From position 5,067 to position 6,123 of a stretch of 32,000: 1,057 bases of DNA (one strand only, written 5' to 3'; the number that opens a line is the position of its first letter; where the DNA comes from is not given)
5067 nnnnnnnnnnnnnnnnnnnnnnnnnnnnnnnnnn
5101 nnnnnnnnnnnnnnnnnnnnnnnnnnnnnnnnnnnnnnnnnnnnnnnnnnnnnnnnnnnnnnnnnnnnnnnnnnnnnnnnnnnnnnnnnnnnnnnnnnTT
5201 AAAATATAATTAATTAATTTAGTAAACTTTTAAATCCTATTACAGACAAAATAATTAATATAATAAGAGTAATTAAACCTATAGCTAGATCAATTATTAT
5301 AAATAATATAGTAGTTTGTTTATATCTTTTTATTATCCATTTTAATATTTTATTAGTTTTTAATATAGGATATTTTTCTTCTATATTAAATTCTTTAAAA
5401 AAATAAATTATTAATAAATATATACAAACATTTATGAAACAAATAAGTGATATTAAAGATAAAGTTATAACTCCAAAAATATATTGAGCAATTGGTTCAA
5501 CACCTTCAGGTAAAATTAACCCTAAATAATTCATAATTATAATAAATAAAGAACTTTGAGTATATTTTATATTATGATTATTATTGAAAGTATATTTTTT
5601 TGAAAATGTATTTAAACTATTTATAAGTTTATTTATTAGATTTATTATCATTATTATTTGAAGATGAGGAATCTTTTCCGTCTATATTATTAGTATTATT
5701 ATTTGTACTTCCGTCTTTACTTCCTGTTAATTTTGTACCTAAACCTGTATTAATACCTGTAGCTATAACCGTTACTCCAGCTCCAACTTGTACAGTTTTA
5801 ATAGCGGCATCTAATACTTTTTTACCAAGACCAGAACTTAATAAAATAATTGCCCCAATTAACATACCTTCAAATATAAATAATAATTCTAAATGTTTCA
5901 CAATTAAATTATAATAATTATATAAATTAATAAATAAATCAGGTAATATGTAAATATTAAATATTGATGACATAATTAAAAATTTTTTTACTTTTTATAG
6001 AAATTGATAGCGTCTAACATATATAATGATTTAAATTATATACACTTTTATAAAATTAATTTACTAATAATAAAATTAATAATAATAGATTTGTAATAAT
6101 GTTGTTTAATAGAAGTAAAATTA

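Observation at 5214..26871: Five-member family of modular membrane-protein ORF cassettes scattered through the mtDNA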

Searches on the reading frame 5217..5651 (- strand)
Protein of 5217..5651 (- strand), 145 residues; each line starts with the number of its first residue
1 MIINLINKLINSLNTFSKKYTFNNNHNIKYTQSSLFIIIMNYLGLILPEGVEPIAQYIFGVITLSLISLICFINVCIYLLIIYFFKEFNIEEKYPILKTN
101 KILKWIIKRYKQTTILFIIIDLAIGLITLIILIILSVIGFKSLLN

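Call 6: search_protein_families(library=pfam, max_evalue=1, proteins=[window:5217-5651:-])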
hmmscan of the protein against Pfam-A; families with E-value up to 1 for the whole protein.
seq(145 aa): 3 families
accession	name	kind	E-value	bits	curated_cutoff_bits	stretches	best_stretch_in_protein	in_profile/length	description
PF19845.4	DUF6320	-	0.042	14.1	29.9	1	40-88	126-174/186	Family of unknown function (DUF6320)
PF04082.23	Fungal_trans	-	0.063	12.8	23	0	8-45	17-48/262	Fungal specific transcription factor domain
PF03208.24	PRA1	-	0.67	10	30.1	1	57-141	49-122/143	PRA1 family protein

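Call 11: find_homologous_proteins(query=A3, max_evalue=0.01)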
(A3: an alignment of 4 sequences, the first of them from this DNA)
Query A3 (4 sequences) (117 aa, profile of the alignment): 65 proteins with E <= 0.01 among 2993 candidates.
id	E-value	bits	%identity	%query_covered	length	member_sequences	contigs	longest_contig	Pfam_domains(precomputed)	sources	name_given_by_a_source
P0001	1.4e-31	127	32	92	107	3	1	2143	-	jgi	jgi:hypothetical protein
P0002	1.5e-30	123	32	80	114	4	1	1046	-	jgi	jgi:hypothetical protein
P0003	1.0e-29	121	99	100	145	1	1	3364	-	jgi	jgi:hypothetical protein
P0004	1.6e-29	120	31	92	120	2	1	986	-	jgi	-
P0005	3.5e-24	103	38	22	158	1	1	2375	-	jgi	jgi:hypothetical protein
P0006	1.6e-23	101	26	67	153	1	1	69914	-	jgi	jgi:hypothetical protein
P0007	6.2e-23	99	37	80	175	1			-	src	-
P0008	2.9e-22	97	26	81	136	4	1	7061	-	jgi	jgi:hypothetical protein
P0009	6.9e-21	92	30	43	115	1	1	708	-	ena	-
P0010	1.2e-20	92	40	36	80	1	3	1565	-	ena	-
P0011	7.2e-20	89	-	-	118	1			-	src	-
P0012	1.1e-19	88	62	99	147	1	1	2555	-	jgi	-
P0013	2.2e-19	88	62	99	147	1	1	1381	-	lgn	-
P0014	4.8e-19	86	25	79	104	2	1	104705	-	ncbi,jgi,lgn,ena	-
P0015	9.7e-19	85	29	80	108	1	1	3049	-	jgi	jgi:hypothetical protein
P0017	7.5e-18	83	42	22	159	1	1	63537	-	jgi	jgi:hypothetical protein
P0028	3.7e-14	71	36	91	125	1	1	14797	-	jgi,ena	-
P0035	1.9e-13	68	33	69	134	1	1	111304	-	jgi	jgi:hypothetical protein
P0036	2.8e-13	68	58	10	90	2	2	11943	-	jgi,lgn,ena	-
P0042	7.2e-12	63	37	31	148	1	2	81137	-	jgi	jgi:hypothetical protein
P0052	1.3e-8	53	39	87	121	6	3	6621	-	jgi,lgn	jgi:hypothetical protein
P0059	1.6e-6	46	33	90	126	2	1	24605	-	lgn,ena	-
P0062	5.3e-6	45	38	45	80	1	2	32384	-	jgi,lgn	jgi:hypothetical protein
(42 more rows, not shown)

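Call 13: find_encoding_contigs(protein=P0014, flank=10000, max_places=4)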
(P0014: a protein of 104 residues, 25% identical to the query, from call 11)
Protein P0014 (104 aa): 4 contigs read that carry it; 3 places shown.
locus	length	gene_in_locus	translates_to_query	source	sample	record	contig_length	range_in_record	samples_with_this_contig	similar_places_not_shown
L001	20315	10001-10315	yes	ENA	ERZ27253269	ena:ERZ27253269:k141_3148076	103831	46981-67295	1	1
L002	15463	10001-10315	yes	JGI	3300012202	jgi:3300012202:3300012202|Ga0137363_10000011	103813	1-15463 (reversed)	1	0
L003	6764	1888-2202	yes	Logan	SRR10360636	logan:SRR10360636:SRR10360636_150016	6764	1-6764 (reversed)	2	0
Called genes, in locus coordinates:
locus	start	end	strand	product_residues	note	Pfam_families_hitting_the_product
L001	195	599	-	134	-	-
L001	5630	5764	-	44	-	-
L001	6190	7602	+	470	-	PF00361:Proton_antipo_M, PF03161:LAGLIDADG_2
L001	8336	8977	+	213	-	PF00361:Proton_antipo_M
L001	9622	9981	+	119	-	-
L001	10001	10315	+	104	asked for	-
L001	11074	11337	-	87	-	-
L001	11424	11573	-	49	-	-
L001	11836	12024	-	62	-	-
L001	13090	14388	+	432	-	-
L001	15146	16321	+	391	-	-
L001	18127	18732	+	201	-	PF00510:COX3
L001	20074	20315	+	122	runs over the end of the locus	PF00510:COX3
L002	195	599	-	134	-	-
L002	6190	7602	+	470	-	PF00361:Proton_antipo_M, PF03161:LAGLIDADG_2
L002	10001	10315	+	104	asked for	-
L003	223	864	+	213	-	PF00361:Proton_antipo_M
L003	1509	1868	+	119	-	-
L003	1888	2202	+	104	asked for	-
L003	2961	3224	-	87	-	-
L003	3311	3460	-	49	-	-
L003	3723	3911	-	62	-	-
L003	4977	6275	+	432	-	-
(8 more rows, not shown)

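Call 14: list_cluster_members(proteins=[P0014, P0036, P0028, P0059, P0062, P0052, P0007, P0011, P0003, P0002])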
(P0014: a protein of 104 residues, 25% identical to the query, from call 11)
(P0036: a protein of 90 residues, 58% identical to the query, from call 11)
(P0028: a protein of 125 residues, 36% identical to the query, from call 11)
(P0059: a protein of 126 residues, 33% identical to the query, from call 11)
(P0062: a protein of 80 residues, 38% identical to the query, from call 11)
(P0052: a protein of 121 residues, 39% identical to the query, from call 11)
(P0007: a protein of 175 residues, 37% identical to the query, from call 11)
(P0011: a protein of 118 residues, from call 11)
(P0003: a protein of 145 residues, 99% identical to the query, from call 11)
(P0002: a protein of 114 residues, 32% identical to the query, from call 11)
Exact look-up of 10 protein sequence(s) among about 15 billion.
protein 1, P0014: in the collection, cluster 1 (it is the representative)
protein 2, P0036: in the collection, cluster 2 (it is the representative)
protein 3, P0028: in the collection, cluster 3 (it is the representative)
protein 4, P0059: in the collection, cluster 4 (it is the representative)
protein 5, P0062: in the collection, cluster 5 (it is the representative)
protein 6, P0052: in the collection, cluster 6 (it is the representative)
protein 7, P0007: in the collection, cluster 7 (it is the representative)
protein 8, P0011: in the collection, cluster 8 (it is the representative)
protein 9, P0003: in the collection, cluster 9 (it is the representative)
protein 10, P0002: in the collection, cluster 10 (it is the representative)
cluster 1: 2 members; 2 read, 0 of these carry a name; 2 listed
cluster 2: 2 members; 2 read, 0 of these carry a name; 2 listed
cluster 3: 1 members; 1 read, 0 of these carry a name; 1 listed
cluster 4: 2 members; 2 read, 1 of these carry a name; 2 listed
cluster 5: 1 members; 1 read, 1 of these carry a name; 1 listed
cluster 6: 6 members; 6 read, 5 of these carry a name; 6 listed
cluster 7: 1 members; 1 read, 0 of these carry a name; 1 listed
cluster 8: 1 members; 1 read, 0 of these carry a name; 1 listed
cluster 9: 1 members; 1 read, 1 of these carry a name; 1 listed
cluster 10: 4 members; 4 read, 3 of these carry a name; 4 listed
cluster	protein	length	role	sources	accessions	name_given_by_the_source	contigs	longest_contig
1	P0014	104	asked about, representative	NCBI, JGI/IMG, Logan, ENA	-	-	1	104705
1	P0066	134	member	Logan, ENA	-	-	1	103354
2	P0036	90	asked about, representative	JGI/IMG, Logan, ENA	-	-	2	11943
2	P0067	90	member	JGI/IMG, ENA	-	-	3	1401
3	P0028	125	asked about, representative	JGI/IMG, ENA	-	-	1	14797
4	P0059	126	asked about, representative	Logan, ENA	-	-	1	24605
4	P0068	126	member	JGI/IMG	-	hypothetical protein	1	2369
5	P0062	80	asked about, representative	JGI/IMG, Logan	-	hypothetical protein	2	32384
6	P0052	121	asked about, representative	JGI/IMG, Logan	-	hypothetical protein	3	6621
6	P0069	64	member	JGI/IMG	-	hypothetical protein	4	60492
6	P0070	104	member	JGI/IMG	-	hypothetical protein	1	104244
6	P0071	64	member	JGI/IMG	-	hypothetical protein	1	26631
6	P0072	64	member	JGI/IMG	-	hypothetical protein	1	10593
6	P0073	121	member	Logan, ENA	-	-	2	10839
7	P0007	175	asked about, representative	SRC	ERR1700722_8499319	-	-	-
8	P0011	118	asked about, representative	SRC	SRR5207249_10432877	-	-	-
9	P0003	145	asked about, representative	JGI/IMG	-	hypothetical protein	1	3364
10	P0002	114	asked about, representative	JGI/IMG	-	hypothetical protein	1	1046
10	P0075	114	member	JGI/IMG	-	hypothetical protein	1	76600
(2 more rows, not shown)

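Call 22: find_encoding_contigs(protein=P0075, flank=10000, max_places=3)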
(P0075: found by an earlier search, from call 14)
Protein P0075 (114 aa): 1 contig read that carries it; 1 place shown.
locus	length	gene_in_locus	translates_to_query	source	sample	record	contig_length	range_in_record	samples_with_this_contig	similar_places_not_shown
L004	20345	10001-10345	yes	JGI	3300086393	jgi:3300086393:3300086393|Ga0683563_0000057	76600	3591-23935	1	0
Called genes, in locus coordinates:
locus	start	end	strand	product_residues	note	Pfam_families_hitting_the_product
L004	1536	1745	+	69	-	-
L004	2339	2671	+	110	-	PF00115:COX1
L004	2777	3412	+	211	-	PF00961:LAGLIDADG_1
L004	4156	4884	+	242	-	PF00961:LAGLIDADG_1, PF14528:LAGLIDADG_3 (faint), PF00961:LAGLIDADG_1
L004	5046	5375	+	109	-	PF00115:COX1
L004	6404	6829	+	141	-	PF00115:COX1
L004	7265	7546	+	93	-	-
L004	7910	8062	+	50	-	-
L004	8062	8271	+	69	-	-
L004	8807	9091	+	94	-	-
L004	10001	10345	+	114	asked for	-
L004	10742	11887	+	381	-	PF05316:VAR1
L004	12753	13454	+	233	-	-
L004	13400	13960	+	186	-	-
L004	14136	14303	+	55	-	-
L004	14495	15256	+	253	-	PF03175:DNA_pol_B_2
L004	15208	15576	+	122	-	-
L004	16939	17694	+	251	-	-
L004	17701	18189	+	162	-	-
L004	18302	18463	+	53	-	-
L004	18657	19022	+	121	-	-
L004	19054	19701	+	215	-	-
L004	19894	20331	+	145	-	PF00940:RNA_pol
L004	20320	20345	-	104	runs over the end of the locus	-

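Call 23: find_encoding_contigs(protein=P0006, flank=10000, max_places=3)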
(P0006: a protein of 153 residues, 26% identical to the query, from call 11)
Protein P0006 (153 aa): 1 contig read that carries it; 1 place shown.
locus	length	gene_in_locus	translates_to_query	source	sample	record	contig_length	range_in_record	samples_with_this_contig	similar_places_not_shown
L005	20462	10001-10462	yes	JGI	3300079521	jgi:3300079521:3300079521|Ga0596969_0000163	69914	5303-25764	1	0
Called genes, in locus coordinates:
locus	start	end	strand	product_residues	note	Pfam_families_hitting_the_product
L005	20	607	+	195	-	-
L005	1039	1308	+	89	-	-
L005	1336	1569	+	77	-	PF03161:LAGLIDADG_2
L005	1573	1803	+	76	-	PF03161:LAGLIDADG_2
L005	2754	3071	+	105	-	PF03161:LAGLIDADG_2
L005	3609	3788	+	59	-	PF00961:LAGLIDADG_1 (weak)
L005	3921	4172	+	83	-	-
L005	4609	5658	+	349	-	-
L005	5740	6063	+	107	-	-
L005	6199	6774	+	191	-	-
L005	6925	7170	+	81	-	PF00115:COX1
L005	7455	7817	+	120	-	-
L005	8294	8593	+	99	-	-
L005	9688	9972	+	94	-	-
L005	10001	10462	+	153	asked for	-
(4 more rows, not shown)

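Call 25: find_encoding_contigs(protein=P0017, flank=10000, max_places=2)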
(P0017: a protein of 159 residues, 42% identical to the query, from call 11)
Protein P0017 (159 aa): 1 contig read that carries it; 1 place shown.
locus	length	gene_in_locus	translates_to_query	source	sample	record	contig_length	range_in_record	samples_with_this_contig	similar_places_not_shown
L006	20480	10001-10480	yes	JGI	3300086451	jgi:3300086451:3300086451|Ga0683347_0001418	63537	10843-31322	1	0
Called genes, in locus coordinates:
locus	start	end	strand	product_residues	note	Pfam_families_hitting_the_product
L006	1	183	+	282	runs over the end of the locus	PF00961:LAGLIDADG_1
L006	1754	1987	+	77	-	-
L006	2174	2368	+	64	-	PF00961:LAGLIDADG_1 (weak)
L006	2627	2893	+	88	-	PF00961:LAGLIDADG_1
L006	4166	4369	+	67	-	-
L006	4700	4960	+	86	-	PF03161:LAGLIDADG_2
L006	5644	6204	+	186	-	PF03161:LAGLIDADG_2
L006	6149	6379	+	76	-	-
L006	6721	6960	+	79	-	-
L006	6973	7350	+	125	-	PF00961:LAGLIDADG_1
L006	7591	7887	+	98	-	PF00961:LAGLIDADG_1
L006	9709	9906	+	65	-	-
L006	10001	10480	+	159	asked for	-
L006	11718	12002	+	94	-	-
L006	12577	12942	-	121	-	-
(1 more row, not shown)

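Call 26: find_encoding_contigs(protein=P0035, flank=10000, max_places=2)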
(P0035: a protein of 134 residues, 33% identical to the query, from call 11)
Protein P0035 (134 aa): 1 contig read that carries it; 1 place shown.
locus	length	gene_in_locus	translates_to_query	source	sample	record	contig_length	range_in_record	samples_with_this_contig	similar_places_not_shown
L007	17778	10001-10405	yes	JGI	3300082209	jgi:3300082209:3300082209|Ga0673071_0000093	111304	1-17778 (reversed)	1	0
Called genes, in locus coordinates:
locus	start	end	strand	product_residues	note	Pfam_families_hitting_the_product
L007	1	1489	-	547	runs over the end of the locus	PF05316:VAR1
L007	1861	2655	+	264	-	PF00361:Proton_antipo_M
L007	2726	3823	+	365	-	PF00961:LAGLIDADG_1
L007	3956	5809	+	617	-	PF00361:Proton_antipo_M, PF00961:LAGLIDADG_1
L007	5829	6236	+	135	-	-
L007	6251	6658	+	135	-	PF00507:Oxidored_q4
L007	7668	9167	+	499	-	PF08706:D5_N, PF00519:PPV_E1_C (weak), PF05272:VapE-like_dom (weak), PF19263:DUF5906, PF03288:Pox_D5 (weak)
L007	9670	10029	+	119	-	-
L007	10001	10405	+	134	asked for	-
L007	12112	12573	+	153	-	-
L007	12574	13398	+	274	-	-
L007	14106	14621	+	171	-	-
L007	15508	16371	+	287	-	-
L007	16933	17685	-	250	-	-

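Call 27: find_encoding_contigs(protein=P0042, flank=10000, max_places=2)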
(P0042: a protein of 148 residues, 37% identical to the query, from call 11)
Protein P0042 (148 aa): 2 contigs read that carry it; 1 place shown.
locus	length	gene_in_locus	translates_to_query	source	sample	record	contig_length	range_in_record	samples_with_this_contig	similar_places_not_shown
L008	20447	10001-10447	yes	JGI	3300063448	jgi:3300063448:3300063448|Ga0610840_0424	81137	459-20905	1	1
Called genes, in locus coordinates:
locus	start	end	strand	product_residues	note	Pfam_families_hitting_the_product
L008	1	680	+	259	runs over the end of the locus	-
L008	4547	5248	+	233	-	PF03161:LAGLIDADG_2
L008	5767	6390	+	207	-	PF03161:LAGLIDADG_2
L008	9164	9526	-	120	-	PF03175:DNA_pol_B_2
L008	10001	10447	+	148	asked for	-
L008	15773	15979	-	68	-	-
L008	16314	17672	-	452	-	PF03175:DNA_pol_B_2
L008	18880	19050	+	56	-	-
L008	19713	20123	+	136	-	-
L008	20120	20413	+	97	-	-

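Call 63: search_protein_families(library=phrogs, max_evalue=0.1, proteins=[window:5217-5651:-])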
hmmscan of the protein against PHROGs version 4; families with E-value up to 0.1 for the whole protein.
window:5217-5651:- (145 aa): 0 families

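Call 65: find_encoding_contigs(protein=P0012, flank=3000, max_places=2)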
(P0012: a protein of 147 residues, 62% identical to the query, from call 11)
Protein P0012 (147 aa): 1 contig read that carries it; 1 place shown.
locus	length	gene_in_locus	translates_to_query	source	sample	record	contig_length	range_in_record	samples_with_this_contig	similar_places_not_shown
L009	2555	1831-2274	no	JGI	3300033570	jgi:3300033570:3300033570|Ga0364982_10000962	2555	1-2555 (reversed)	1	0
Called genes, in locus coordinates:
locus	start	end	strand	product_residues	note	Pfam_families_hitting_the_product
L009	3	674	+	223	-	?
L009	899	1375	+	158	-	-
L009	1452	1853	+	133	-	-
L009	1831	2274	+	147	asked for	-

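Call 66: find_encoding_contigs(protein=P0003, flank=4000, max_places=2)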
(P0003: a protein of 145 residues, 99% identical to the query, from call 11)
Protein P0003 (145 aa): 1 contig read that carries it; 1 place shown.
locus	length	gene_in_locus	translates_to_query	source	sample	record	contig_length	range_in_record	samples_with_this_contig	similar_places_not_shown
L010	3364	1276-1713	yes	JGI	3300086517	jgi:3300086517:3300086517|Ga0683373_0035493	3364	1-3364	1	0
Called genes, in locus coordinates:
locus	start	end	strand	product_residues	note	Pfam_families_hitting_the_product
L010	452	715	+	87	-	-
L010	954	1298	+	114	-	-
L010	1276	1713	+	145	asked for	-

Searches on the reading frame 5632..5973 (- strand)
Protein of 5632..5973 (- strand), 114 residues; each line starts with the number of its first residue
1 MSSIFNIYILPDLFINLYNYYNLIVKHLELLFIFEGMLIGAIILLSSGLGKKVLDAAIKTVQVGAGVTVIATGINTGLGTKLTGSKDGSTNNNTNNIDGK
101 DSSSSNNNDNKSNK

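Call 6: search_protein_families(library=pfam, max_evalue=1, proteins=[window:5632-5973:-])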
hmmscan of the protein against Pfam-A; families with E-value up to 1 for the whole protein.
seq(114 aa): 1 family
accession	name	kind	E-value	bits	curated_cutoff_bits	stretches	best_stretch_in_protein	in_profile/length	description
PF15714.11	SpoVT_C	-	0.16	12.5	27.5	1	33-66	88-121/128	Stage V sporulation protein T C-terminal, transcription factor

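Call 63: search_protein_families(library=phrogs, max_evalue=0.1, proteins=[window:5632-5973:-])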
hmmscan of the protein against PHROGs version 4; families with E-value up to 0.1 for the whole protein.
window:5632-5973:- (114 aa): 1 family
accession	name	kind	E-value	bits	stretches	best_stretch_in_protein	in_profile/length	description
phrog_8900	-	unknown function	0.068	13.1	1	9-96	275-361/466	-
